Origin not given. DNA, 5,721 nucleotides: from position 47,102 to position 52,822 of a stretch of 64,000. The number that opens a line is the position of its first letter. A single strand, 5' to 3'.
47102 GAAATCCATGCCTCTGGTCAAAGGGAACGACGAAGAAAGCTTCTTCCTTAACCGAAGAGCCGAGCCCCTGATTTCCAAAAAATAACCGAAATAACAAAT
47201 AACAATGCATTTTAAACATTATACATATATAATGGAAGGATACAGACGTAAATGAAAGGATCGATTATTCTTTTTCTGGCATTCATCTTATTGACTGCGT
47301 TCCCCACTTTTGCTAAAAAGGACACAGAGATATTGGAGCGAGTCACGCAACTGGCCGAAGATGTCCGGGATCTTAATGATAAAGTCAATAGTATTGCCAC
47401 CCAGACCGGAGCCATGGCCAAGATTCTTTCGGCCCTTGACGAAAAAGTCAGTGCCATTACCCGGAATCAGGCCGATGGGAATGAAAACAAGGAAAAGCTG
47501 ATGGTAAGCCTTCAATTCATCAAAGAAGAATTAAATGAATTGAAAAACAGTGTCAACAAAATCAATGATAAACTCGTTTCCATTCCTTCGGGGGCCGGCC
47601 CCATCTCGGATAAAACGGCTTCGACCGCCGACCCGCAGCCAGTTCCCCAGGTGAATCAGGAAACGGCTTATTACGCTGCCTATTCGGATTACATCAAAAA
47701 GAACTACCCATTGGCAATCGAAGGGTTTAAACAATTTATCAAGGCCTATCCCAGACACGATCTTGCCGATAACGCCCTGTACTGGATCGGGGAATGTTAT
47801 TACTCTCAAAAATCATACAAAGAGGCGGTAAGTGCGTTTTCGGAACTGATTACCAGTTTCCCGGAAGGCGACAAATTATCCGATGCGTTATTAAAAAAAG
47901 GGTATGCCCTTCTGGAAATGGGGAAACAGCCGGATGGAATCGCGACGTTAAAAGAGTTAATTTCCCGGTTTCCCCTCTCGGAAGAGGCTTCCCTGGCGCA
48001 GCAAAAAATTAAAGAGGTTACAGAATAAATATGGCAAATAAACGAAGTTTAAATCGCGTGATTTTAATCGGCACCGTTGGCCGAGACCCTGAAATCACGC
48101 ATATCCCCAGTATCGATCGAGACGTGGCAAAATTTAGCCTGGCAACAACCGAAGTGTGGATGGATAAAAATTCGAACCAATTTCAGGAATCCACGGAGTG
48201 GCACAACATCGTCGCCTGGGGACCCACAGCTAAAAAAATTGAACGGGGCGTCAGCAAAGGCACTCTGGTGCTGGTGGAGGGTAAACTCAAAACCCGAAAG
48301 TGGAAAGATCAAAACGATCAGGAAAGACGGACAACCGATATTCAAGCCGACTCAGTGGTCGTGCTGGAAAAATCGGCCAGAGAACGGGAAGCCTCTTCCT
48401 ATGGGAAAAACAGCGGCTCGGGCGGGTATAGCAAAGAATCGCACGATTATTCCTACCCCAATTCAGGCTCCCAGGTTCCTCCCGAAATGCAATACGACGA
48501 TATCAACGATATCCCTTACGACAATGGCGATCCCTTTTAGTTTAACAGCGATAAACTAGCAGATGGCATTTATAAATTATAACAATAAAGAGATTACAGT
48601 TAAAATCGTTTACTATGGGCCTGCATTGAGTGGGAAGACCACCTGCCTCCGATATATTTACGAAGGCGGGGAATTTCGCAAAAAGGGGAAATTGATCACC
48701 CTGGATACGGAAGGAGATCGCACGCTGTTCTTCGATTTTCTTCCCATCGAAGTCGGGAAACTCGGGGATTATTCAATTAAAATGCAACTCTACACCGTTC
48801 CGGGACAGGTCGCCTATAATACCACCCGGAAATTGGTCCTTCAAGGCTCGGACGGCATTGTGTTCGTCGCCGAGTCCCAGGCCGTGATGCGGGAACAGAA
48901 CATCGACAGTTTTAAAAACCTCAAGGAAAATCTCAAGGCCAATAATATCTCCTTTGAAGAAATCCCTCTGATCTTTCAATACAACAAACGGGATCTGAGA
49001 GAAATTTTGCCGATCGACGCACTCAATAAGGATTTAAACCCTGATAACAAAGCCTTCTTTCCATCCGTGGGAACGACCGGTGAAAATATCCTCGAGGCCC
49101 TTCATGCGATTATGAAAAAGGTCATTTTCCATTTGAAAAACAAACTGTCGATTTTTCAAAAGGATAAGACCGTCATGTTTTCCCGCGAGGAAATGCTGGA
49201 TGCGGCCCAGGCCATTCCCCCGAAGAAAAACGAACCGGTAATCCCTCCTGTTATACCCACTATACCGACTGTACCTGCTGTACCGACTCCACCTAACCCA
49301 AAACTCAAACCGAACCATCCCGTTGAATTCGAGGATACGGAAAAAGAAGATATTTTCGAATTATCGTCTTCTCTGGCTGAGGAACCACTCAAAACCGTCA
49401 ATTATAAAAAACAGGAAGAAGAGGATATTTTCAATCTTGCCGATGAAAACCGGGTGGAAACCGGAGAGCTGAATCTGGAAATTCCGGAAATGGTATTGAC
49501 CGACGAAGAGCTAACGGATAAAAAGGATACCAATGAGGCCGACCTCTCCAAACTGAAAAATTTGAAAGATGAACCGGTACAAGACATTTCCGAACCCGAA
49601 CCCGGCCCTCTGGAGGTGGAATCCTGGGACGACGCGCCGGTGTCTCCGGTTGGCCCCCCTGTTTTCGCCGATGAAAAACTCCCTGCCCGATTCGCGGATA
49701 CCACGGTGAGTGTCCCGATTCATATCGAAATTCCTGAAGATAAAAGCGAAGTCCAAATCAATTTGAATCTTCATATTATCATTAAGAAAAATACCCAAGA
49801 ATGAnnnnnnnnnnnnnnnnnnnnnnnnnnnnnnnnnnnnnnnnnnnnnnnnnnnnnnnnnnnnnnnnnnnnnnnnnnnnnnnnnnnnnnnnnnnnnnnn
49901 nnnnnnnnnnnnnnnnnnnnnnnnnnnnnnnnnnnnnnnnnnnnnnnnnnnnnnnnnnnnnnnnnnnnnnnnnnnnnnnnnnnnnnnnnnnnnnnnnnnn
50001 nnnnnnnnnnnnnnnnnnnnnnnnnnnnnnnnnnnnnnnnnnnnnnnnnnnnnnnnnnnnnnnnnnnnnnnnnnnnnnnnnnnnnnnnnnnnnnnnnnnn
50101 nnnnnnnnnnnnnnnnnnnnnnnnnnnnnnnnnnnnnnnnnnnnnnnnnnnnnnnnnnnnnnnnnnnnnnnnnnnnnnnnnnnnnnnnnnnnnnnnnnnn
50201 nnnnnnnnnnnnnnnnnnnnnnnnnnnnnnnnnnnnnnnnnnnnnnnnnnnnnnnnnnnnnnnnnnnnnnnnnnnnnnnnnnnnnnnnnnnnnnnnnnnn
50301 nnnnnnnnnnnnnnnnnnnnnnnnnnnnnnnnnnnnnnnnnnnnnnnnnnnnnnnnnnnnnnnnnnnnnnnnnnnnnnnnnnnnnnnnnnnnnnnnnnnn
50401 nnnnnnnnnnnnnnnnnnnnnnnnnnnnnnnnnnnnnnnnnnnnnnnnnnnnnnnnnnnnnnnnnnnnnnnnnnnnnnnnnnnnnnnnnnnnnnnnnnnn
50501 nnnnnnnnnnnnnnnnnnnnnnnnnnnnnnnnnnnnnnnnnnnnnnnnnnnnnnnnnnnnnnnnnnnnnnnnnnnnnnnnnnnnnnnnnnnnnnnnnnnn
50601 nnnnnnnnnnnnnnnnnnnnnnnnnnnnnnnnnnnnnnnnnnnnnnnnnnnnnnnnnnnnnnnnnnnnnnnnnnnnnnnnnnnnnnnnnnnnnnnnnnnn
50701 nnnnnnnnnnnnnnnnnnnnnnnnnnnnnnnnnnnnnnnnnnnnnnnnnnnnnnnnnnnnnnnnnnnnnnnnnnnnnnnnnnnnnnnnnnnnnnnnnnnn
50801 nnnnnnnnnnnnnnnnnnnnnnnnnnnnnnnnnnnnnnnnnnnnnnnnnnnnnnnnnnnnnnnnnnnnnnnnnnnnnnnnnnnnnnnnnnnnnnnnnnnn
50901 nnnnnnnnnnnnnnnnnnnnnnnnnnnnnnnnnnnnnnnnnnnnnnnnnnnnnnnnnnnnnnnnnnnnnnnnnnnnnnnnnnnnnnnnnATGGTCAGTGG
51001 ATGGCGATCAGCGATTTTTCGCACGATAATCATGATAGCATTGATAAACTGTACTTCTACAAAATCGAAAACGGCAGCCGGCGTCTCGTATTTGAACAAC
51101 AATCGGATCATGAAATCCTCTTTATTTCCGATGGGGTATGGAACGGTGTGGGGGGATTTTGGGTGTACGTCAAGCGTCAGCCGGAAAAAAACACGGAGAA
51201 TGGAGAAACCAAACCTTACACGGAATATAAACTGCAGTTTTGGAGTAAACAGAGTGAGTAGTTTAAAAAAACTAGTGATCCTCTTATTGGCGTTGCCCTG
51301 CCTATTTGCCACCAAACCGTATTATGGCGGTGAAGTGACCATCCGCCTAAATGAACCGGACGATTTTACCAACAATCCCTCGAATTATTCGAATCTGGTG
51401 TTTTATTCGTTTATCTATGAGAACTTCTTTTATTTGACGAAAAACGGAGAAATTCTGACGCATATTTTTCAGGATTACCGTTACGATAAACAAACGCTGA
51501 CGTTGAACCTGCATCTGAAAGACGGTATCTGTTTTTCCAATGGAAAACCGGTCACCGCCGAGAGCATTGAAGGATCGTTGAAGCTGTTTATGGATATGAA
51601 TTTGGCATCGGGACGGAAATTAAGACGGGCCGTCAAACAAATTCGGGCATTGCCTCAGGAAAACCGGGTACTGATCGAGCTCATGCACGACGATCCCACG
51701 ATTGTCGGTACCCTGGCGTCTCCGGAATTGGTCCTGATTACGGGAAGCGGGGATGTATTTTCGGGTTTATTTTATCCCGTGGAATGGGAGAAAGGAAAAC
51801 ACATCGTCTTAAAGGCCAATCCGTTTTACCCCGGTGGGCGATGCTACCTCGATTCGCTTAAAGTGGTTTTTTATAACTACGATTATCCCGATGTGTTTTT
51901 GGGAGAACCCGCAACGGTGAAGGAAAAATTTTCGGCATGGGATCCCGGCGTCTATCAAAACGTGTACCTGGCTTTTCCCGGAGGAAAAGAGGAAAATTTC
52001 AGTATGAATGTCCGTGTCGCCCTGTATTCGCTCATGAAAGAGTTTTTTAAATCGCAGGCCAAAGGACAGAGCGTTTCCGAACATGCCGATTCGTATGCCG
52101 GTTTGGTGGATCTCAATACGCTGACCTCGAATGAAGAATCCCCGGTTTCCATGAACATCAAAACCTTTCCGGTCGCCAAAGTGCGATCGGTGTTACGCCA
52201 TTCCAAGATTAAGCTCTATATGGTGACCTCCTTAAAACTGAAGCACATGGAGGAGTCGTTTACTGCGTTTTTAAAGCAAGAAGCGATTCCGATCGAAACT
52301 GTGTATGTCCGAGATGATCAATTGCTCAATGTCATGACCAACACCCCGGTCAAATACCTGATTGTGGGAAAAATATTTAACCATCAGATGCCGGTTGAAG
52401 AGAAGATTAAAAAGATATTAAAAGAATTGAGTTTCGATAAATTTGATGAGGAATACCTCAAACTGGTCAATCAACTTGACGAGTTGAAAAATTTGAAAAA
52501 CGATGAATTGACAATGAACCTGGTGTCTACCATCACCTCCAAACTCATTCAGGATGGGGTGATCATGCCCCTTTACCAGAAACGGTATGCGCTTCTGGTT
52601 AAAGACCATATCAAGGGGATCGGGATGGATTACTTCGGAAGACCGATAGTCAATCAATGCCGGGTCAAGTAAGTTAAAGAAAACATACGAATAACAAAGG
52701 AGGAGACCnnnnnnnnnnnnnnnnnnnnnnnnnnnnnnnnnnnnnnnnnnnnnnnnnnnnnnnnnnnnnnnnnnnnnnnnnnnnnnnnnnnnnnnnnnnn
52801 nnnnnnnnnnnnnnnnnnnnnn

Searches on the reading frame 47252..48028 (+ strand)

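Call 79: search_protein_families(library=pfam, proteins=[window:47252-48028:+], max_evalue=0.00001)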
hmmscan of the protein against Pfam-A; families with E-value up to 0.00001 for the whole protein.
window:47252-48028:+ (258 aa): 6 families
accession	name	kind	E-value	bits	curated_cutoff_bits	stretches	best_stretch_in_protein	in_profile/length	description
PF13174.12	TPR_6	-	6.7e-18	64.5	26.3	1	175-205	2-32/33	Tetratricopeptide repeat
PF13525.12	YfiO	-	8.6e-11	42.4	25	1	172-246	4-78/203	Outer membrane lipoprotein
PF13432.12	TPR_16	-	6.4e-10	39.7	32.7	1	151-205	12-63/65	Tetratricopeptide repeat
PF12895.13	ANAPC3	-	2.6e-08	34.4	27.2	0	173-235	23-81/82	Anaphase-promoting complex, cyclosome, subunit 3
PF07719.23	TPR_2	-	2.6e-08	33.8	27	0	175-204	3-32/34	Tetratricopeptide repeat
PF13428.12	TPR_14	-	4.3e-06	27.3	23.5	0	211-249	2-40/44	Tetratricopeptide repeat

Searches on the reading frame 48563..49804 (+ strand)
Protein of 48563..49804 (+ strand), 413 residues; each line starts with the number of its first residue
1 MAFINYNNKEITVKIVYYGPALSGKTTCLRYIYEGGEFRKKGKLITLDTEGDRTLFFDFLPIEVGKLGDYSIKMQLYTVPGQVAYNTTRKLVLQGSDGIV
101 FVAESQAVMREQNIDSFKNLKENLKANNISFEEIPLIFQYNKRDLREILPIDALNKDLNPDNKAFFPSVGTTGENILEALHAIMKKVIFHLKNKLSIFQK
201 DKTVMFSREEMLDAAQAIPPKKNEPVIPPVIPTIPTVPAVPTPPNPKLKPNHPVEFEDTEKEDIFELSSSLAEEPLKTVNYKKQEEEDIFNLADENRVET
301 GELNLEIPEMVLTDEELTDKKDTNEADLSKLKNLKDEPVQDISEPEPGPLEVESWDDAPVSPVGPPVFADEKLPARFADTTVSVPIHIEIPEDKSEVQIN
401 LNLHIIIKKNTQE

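Call 25: search_protein_families(library=pfam, proteins=[window:48563-49804:+], max_evalue=0.001)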
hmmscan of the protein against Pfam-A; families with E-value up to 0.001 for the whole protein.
window:48563-49804:+ (413 aa): 2 families
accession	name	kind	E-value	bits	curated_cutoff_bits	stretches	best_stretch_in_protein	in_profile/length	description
PF00025.27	Arf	-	0.00034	20.6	22.3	0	13-183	15-170/174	ADP-ribosylation factor family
PF00071.28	Ras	-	0.00046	20.2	21.6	1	14-187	1-160/162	Ras family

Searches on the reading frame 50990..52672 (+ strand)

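Call 25: search_protein_families(library=pfam, proteins=[window:50990-52672:+], max_evalue=0.001)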
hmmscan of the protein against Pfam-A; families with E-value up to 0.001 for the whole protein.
window:50990-52672:+ (560 aa): 1 family
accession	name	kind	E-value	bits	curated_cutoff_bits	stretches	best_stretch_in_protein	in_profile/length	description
PF00496.27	SBP_bac_5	-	5.9e-13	49.1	32.4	1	162-295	9-156/368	Bacterial extracellular solute-binding proteins, family 5 Middle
